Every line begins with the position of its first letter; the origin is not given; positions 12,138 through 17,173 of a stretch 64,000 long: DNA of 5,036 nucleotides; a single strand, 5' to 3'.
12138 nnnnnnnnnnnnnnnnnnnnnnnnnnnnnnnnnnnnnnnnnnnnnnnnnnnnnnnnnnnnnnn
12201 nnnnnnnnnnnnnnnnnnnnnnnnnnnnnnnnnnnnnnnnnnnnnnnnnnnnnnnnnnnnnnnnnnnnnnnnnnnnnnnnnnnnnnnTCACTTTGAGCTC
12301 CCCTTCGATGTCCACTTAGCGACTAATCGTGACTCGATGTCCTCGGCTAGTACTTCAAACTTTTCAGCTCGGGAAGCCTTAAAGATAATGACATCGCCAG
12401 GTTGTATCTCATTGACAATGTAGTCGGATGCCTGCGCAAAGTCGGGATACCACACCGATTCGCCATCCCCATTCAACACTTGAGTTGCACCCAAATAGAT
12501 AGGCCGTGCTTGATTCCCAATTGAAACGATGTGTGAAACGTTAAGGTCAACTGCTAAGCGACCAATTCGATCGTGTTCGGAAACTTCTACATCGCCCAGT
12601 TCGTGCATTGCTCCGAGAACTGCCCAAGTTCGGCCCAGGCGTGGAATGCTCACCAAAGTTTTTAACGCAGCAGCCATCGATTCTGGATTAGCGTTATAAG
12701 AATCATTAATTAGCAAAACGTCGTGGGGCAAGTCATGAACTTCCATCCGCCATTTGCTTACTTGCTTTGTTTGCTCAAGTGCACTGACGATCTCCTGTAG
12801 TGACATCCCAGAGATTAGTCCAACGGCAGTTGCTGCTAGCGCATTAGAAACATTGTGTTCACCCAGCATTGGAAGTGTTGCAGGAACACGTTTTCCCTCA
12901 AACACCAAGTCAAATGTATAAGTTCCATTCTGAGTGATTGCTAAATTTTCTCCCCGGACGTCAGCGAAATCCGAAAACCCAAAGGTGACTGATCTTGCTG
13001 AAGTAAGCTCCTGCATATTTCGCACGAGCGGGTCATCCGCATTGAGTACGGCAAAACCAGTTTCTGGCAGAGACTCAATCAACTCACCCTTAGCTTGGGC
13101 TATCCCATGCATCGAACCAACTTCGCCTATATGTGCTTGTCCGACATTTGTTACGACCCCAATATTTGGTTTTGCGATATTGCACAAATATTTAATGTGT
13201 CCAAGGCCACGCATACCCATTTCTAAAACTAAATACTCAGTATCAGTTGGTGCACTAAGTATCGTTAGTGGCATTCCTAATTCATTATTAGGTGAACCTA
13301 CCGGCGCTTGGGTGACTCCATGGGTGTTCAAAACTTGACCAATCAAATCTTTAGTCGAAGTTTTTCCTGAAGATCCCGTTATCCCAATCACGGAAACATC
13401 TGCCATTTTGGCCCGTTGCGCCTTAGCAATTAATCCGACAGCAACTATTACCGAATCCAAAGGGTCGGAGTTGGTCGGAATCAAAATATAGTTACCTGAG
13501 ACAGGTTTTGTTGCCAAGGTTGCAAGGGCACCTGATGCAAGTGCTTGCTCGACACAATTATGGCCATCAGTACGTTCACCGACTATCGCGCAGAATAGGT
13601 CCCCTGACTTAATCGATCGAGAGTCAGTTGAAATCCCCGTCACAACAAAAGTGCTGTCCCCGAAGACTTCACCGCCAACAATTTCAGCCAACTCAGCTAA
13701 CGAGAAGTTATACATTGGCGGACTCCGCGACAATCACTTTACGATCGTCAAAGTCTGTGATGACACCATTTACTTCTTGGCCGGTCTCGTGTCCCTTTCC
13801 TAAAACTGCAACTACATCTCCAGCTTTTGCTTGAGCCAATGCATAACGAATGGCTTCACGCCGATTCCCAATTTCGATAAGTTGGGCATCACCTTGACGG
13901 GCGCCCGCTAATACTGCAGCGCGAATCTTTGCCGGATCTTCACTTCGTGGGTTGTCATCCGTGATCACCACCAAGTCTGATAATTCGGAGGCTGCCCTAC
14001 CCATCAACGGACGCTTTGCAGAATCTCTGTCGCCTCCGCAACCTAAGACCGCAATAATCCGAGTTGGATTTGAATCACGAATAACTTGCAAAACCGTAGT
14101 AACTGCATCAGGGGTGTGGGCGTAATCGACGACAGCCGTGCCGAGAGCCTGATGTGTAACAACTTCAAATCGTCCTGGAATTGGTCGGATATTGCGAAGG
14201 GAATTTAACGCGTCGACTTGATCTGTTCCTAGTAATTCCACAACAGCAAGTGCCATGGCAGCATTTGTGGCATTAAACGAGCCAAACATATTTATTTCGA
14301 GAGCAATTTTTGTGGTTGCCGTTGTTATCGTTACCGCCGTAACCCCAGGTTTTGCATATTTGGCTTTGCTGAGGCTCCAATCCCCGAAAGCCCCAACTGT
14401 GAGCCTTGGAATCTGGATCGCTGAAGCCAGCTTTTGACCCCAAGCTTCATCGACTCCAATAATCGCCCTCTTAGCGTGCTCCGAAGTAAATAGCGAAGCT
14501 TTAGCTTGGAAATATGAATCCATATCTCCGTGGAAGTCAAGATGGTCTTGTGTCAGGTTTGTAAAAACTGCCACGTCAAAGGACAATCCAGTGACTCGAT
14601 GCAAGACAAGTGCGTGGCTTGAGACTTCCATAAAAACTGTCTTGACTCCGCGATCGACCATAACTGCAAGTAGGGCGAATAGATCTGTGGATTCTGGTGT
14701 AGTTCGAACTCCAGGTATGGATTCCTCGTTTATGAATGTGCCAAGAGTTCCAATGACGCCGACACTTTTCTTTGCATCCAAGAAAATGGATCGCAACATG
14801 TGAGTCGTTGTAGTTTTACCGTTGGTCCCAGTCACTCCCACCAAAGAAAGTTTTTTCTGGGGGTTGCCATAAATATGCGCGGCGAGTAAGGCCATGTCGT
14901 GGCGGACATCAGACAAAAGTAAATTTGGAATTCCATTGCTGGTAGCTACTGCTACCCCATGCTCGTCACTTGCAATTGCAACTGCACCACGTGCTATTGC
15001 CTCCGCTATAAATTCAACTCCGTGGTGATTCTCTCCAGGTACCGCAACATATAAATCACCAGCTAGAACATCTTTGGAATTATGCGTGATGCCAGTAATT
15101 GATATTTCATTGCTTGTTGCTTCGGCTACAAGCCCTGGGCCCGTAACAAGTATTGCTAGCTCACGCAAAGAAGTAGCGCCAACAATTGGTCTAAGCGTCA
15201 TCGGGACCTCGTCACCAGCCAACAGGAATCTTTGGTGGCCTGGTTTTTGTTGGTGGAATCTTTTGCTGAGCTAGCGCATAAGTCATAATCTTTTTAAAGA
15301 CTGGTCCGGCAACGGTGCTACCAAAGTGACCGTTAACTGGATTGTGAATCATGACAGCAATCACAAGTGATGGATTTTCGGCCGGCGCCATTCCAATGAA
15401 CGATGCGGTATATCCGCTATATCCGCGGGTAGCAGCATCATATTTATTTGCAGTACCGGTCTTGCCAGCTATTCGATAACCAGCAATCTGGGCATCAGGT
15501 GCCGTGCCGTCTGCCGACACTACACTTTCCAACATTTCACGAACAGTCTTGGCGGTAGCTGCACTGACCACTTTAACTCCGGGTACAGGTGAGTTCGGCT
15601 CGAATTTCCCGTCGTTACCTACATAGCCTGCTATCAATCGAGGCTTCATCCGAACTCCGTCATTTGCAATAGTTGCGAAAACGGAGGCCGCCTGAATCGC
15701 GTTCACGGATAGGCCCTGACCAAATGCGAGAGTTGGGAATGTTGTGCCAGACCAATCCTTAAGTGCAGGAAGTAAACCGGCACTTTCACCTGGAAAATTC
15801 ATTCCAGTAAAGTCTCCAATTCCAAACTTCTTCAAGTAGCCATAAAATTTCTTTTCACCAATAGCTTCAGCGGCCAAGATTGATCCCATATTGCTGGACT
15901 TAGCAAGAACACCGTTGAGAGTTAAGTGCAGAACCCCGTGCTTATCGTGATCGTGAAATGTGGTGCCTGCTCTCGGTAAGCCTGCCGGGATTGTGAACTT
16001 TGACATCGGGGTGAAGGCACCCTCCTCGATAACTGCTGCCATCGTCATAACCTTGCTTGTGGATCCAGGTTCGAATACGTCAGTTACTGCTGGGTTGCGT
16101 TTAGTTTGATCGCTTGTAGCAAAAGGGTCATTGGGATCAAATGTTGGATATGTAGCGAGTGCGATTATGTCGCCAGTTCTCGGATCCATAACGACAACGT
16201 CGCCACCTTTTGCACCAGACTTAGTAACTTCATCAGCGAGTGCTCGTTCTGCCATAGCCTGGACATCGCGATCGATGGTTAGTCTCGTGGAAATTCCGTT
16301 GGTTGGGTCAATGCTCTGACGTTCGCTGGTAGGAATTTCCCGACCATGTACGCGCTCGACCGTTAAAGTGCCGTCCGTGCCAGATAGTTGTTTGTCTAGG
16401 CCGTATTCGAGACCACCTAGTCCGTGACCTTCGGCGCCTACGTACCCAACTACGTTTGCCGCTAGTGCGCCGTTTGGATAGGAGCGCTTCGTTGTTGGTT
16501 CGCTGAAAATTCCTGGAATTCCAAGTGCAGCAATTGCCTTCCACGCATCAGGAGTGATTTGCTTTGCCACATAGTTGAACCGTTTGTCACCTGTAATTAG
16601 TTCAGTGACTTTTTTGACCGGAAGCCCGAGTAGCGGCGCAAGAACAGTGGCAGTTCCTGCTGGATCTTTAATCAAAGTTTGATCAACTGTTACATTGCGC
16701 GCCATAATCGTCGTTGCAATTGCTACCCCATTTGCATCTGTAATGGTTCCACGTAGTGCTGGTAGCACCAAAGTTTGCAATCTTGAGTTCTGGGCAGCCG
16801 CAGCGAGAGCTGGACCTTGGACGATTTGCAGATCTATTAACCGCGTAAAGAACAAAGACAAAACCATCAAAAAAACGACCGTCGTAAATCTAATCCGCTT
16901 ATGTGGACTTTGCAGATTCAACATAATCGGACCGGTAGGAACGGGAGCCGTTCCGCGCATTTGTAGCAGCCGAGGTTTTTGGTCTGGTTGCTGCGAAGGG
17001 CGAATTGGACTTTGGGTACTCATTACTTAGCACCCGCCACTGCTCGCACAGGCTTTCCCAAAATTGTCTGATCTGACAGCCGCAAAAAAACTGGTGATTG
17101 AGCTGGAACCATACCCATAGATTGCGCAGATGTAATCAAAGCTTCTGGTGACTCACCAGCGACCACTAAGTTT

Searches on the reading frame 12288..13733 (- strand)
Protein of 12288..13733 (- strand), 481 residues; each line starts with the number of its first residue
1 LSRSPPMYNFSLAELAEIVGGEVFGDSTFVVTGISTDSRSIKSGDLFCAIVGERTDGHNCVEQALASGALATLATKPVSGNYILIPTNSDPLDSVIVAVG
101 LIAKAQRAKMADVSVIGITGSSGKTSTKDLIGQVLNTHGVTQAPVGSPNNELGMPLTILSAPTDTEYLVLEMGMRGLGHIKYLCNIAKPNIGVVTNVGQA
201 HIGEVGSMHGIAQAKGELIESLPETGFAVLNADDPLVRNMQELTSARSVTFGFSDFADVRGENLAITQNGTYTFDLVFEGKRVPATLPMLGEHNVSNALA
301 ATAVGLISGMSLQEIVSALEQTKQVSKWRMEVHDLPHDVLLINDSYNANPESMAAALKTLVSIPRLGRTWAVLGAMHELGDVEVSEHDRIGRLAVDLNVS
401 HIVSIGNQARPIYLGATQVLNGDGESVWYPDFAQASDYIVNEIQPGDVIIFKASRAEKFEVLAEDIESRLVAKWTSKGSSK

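Call 4: search_protein_families(library=ncbifam, proteins=[window:12288-13733:-])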
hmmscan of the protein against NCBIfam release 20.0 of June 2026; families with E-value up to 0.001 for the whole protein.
window:12288-13733:- (481 aa): 26 families (the best 25 are shown)
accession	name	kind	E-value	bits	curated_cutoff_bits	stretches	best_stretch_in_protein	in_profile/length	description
TIGR01143.1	murF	subfamily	5.4e-120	401.1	288.6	1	36-464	1-416/418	UDP-N-acetylmuramoyl-tripeptide--D-alanyl-D-alanine ligase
NF008896.0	PRK11929.1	equivalog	9.9e-105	351.3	1023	1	27-466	523-956/965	bifunctional UDP-N-acetylmuramoyl-L-alanyl-D-glutamate--2,6-diaminopimelate ligase MurE/UDP-N-acetylmuramoyl-tripeptide--D-alanyl-D-alanine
NF008041.0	PRK10773.1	equivalog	9.7e-75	252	551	1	7-412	1-398/453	UDP-N-acetylmuramoyl-tripeptide--D-alanyl-D-alanine ligase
NF010693.0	PRK14093.1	equivalog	1e-70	238.8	544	1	10-472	7-470/479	UDP-N-acetylmuramoylalanyl-D-glutamyl-2,6-diaminopimelate--D-alanyl-D-alanine ligase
NF008897.0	PRK11930.1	equivalog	4.3e-54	183.8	804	1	9-469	2-456/822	bifunctional UDP-N-acetylmuramoyl-tripeptide:D-alanyl-D-alanine ligase/alanine racemase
NF001126.0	PRK00139.1-4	equivalog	9.5e-43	146.4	373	2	190-375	195-376/486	UDP-N-acetylmuramoyl-L-alanyl-D-glutamate--2,6-diaminopimelate ligase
NF001124.0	PRK00139.1-2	equivalog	1e-38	133.4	476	1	27-450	24-463/500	UDP-N-acetylmuramoyl-L-alanyl-D-glutamate--2,6-diaminopimelate ligase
TIGR01085.1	murE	subfamily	1.8e-38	132.6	257.3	1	31-403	4-391/472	UDP-N-acetylmuramyl-tripeptide synthetase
NF001123.0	PRK00139.1-1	equivalog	4.6e-31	108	586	1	29-375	18-384/493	UDP-N-acetylmuramoyl-L-alanyl-D-glutamate--2,6-diaminopimelate ligase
TIGR01082.1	murC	equivalog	1.7e-28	99.9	335.1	1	108-360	95-337/449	UDP-N-acetylmuramate--L-alanine ligase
TIGR01087.1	murD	equivalog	8.7e-25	87.7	211.95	1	112-360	103-338/441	UDP-N-acetylmuramoyl-L-alanine--D-glutamate ligase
NF053645.1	pMurC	equivalog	6.1e-23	81.3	560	2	111-254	100-246/492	pseudomurein biosynthesis peptide ligase pMurC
TIGR02068.2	cya_phycin_syn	equivalog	3.6e-21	74.9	850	1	165-404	543-791/862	cyanophycin synthetase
NF053648.1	pMurE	equivalog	2.7e-20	72.5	600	1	111-363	96-351/464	pseudomurein biosynthesis peptide ligase pMurE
NF010623.0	PRK14016.1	subfamily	1.4e-19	69.8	877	1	189-389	566-781/871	cyanophycin synthetase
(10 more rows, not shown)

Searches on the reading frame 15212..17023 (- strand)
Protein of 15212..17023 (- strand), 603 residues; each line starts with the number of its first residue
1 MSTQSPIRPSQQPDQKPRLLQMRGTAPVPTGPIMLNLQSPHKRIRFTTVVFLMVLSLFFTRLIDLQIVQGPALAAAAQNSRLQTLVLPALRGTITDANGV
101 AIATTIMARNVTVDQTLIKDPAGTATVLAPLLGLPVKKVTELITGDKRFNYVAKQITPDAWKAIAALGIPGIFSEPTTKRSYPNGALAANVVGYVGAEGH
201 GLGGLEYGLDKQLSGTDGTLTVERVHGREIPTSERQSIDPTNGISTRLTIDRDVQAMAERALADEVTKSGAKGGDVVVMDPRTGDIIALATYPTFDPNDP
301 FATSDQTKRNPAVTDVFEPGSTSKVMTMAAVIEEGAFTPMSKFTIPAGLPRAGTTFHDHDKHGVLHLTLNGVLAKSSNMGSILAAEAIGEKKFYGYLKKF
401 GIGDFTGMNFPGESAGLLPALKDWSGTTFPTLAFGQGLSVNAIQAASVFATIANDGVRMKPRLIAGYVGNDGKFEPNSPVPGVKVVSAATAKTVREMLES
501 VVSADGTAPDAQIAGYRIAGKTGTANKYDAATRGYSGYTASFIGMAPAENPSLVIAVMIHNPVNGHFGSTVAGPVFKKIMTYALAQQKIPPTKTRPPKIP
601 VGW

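Call 4: search_protein_families(library=ncbifam, proteins=[window:15212-17023:-])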
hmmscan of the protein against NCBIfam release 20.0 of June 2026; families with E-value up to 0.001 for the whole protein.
window:15212-17023:- (603 aa): 19 families
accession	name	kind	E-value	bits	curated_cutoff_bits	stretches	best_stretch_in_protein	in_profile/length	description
TIGR02214.1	spoVD_pbp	equivalog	1.5e-115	386.9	688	1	49-594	7-565/636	stage V sporulation protein D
NF053573.1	PBP2_PenA_Neis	exception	1.6e-96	324.1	1105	1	41-593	25-570/572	peptidoglycan D,D-transpeptidase PBP2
TIGR03423.1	pbp2_mrdA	equivalog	6.1e-90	302.4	455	1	43-585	2-592/593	penicillin-binding protein 2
NF011685.0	PRK15105.1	subfamily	7.1e-81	272.5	737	1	51-591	31-565/588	peptidoglycan glycosyltransferase FtsI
NF038271.1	strep_PBP2X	exception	2.7e-56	191.2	1050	1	162-581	165-610/750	penicillin-binding protein PBP2X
NF051842.1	PBP4_5_Efaec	equivalog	6.8e-33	113.9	700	1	81-567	155-653/668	penicillin-binding protein PBP4(5)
TIGR02074.1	PBP_1a_fam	subfamily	2.2e-32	112.5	508.75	1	241-585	221-534/535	PBP1A family penicillin-binding protein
NF008061.0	PRK10795.1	equivalog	3.4e-25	88.7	962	1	204-585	210-614/634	peptidoglycan DD-transpeptidase MrdA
NF038278.1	strep_PBP2B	exception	3.5e-25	88.6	975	2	398-563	481-656/678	penicillin-binding protein PBP2B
NF051885.1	tranpepglycosPbpC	equivalog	9.3e-17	60.8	900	1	246-544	294-561/632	multimodular transpeptidase-transglycosylase PbpC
NF038272.1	strep_PBP1A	exception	1.6e-14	53.2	1075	1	310-535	357-569/658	penicillin-binding protein PBP1A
NF033378.1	MECD_PBP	exception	1.3e-13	50.2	1450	1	194-564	274-647/678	PBP2a family beta-lactam-resistant peptidoglycan transpeptidase MecD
NF000406.1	MECB_PBP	exception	1.8e-12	46.5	1450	1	201-580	278-659/674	PBP2a family beta-lactam-resistant peptidoglycan transpeptidase MecB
NF038276.1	strep_PBP2A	exception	2.1e-11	42.8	1100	1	275-526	355-580/716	penicillin-binding protein PBP2A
TIGR02073.1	PBP_1c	equivalog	6.9e-10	38.1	494.2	1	246-592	244-553/728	penicillin-binding protein 1C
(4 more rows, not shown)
